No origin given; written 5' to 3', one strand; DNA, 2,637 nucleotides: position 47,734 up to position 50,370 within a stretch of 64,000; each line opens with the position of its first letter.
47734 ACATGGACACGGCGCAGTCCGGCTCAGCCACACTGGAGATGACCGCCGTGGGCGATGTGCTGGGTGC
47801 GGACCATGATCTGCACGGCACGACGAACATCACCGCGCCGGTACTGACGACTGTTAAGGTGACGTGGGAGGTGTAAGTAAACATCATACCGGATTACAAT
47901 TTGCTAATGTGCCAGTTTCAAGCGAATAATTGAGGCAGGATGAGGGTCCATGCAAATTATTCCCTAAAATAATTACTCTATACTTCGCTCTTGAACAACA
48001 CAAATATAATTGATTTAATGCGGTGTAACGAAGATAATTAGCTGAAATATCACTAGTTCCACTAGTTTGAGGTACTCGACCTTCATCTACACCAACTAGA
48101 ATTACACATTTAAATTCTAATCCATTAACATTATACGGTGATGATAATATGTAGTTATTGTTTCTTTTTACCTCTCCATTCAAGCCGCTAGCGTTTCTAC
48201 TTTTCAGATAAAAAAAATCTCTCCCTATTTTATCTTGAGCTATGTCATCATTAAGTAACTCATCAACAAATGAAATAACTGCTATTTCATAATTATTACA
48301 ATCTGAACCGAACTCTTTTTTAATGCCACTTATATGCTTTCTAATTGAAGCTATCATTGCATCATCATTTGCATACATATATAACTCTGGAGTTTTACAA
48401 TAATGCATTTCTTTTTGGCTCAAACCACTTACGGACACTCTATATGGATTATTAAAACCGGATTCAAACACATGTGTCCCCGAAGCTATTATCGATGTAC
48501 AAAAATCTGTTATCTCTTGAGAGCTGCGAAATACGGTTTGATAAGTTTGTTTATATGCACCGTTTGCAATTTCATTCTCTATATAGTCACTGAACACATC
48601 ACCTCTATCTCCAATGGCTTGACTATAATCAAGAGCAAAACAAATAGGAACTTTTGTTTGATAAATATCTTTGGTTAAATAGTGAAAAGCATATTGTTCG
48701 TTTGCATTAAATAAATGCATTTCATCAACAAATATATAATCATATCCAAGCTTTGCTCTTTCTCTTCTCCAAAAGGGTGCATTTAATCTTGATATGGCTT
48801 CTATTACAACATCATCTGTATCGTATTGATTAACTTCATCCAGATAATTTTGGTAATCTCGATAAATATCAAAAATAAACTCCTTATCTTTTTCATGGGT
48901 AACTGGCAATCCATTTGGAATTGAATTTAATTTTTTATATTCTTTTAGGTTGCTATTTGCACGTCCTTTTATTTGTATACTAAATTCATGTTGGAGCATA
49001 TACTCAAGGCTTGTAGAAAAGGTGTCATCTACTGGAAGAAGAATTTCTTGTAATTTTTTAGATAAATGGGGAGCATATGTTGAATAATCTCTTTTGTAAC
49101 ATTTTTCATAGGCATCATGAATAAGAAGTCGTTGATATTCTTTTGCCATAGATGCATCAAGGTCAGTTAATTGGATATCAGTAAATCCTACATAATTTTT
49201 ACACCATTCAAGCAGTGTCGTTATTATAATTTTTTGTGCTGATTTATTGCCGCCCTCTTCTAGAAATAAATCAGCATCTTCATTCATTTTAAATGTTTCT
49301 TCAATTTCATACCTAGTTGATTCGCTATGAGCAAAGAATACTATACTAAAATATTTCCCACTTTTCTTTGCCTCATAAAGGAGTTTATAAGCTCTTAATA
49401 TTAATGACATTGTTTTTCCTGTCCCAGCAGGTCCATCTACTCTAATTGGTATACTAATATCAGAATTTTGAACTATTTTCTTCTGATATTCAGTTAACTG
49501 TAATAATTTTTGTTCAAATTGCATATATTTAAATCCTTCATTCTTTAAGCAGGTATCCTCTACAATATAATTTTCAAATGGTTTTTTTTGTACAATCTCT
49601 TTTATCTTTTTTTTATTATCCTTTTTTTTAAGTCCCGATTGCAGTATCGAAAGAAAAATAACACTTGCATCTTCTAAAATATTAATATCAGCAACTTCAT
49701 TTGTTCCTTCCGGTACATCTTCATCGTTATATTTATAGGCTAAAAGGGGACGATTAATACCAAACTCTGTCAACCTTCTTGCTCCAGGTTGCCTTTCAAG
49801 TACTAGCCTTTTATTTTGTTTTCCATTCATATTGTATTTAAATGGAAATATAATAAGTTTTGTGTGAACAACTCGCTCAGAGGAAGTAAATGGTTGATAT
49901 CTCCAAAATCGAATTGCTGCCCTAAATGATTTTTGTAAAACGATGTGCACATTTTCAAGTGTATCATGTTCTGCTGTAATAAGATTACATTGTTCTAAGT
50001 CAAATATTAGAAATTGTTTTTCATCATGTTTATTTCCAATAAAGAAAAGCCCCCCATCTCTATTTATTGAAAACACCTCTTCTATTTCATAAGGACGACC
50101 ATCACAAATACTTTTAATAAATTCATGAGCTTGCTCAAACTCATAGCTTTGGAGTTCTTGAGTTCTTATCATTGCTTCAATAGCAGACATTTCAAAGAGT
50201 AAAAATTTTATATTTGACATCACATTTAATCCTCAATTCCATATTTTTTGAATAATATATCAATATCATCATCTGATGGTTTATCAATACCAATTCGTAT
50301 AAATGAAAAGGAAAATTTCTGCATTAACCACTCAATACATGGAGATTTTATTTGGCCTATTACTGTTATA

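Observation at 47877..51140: AT-rich two-gene cassette: orphan 275-aa protein plus 778-aa DExH/SF1-like helicase; candidate uncharacterised defence system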

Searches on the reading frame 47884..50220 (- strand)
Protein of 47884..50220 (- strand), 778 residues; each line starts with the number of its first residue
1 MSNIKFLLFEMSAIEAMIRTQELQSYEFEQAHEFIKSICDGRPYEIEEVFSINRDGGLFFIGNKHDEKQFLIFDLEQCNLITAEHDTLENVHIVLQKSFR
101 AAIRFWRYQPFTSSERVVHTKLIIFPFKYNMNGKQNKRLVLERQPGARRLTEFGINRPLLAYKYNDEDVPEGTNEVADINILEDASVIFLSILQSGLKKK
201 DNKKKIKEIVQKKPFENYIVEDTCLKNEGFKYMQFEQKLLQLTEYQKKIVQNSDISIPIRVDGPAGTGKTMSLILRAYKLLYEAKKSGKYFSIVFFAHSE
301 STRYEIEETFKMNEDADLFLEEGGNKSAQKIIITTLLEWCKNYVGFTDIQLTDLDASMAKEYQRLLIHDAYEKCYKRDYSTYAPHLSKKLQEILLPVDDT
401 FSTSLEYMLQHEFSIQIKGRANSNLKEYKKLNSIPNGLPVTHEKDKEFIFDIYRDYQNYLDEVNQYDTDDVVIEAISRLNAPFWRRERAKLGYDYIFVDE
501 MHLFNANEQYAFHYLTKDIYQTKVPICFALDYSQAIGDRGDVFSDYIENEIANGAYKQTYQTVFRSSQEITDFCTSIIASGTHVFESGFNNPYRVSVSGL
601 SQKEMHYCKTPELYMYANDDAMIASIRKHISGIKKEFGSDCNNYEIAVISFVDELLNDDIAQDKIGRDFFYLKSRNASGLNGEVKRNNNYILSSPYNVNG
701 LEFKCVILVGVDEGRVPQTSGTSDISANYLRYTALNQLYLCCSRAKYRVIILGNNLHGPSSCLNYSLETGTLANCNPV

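Call 3: search_protein_families(library=pfam, proteins=[window:47884-50220:-], max_evalue=1)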
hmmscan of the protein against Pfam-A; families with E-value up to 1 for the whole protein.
window:47884-50220:- (778 aa): 8 families
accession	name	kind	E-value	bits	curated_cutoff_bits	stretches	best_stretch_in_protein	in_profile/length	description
PF00580.27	UvrD-helicase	-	1.9e-10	41.4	23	1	243-505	2-225/271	UvrD/REP helicase N-terminal domain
PF04851.21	ResIII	-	7.3e-08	32.9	22.5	2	241-335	3-106/164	Type III restriction enzyme, res subunit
PF08640.17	U3_assoc_6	-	0.0071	16.7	24.7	1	202-249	18-66/85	U3 small nucleolar RNA-associated protein 6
PF00270.35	DEAD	-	0.029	14.5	26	0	248-297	6-53/167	DEAD/DEAH box helicase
PF13604.12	AAA_30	-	0.038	14.2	27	1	259-310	21-66/191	AAA domain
PF13245.12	AAA_19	-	0.064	13.9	25.1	1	246-510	1-108/134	AAA domain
PF25199.1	nSTAND_NTPase5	-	0.066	13.5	34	1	259-285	44-69/145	Novel STAND NTPase 5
PF13538.12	UvrD_C_2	-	0.15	12.4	27.4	0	696-713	8-25/52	UvrD-like helicase C-terminal domain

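Call 4: search_protein_families(library=padloc, proteins=[window:47884-50220:-], max_evalue=1)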
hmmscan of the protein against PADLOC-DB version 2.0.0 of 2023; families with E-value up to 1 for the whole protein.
window:47884-50220:- (778 aa): 7 families
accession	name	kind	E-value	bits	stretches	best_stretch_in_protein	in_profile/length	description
PDLC00132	GajB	-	3.3e-14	50.5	3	442-579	164-300/625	UrvD helicase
PDLC00117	GajB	-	1.9e-09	34.6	1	679-755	504-576/604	UrvD helicase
PDLC03802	RTasHel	-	6.9e-08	29.8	2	451-582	151-276/675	DRT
PDLC00114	GajB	-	6.2e-06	23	2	441-510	164-232/635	UrvD helicase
PDLC00121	GajB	-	0.0013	15.3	1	241-298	5-59/565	UrvD helicase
PDLC01087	C3a187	-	0.0023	14.8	1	259-367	213-303/559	NERD+UvrD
PDLC01439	typeIV_DinG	-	0.029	11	1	261-285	39-60/575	CAS-IV-A; associated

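Call 5: search_protein_families(library=ncbifam, proteins=[window:47884-50220:-], max_evalue=1)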
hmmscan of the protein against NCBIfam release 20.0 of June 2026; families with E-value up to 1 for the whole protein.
window:47884-50220:- (778 aa): 3 families
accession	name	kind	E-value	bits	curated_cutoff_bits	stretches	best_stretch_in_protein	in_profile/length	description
TIGR01073.1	pcrA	equivalog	1.5e-05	23.6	911.2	1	443-535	160-248/725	DNA helicase PcrA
NF008172.0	PRK10919.1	equivalog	0.00037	18.8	1168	1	441-586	157-299/673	DNA helicase Rep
TIGR01075.1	uvrD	equivalog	0.045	12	1144.45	1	696-721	555-580/715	DNA helicase II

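Call 7: find_homologous_proteins(query=window:47884-50220:-, max_evalue=0.001)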
Query window:47884-50220:- (778 aa): 290 proteins with E <= 0.001 among 8000 candidates; the best 120 are listed.
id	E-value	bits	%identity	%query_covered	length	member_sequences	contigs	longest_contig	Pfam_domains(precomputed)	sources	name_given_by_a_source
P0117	0.0e+0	1777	100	100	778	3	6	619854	PF04851.22,PF00580.28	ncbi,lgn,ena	-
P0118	0.0e+0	1233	71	99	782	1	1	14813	PF04851.22,PF00580.28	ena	-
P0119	0.0e+0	1126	65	100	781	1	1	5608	PF04851.22,PF00580.28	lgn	-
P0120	0.0e+0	1118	65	98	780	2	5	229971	PF04851.22,PF00580.28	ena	-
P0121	8.8e-233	793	51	99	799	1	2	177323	PF04851.22,PF00580.28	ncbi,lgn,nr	ncbi:UvrD-helicase domain-containing protein [Oscillibacter valericigenes]|nr:UvrD-helicase domain-c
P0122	1.0e-232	793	51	99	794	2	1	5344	PF04851.22,PF00580.28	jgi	jgi:hypothetical protein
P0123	7.6e-228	777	49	99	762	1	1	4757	PF00580.28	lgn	-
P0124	4.8e-227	774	50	99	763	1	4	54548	PF04851.22,PF00580.28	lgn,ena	-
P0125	2.3e-225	769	49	99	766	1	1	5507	PF00580.28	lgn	-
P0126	6.1e-225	767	50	99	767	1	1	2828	PF04851.22,PF00580.28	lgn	-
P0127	5.6e-224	764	50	99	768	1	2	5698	PF00580.28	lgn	-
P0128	1.2e-223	763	48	99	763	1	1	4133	PF04851.22,PF00580.28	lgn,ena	-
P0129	2.5e-223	762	48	99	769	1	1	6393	PF00580.28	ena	-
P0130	3.7e-223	762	49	98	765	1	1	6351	PF00580.28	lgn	-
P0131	3.6e-221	755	48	99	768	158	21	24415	PF00580.28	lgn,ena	-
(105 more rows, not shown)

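Call 14: search_protein_families(library=phrogs, proteins=[window:47884-50220:-], max_evalue=1)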
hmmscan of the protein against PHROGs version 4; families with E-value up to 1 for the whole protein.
window:47884-50220:- (778 aa): 5 families
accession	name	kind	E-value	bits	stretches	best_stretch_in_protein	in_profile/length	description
phrog_1967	-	DNA, RNA and nucleotide metabolism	7.1e-16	58.9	2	228-500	139-371/776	DNA helicase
phrog_170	-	other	0.0003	21.3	1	227-296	60-126/323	PhoH-like phosphate starvation-inducible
phrog_249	-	moron, auxiliary metabolic gene and host takeover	0.0017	18.7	1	202-273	76-144/380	porphyrin biosynthesis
phrog_16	-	DNA, RNA and nucleotide metabolism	0.025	13.7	1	190-347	134-254/986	DNA helicase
phrog_25205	-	unknown function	0.11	11.7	1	240-303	2-62/607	-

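Call 50: search_solved_structures(query=window:47884-50220:-, max_evalue=0.01)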
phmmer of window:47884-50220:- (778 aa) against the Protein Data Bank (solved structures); distinct sequences matched with E-value up to 0.01: 0.
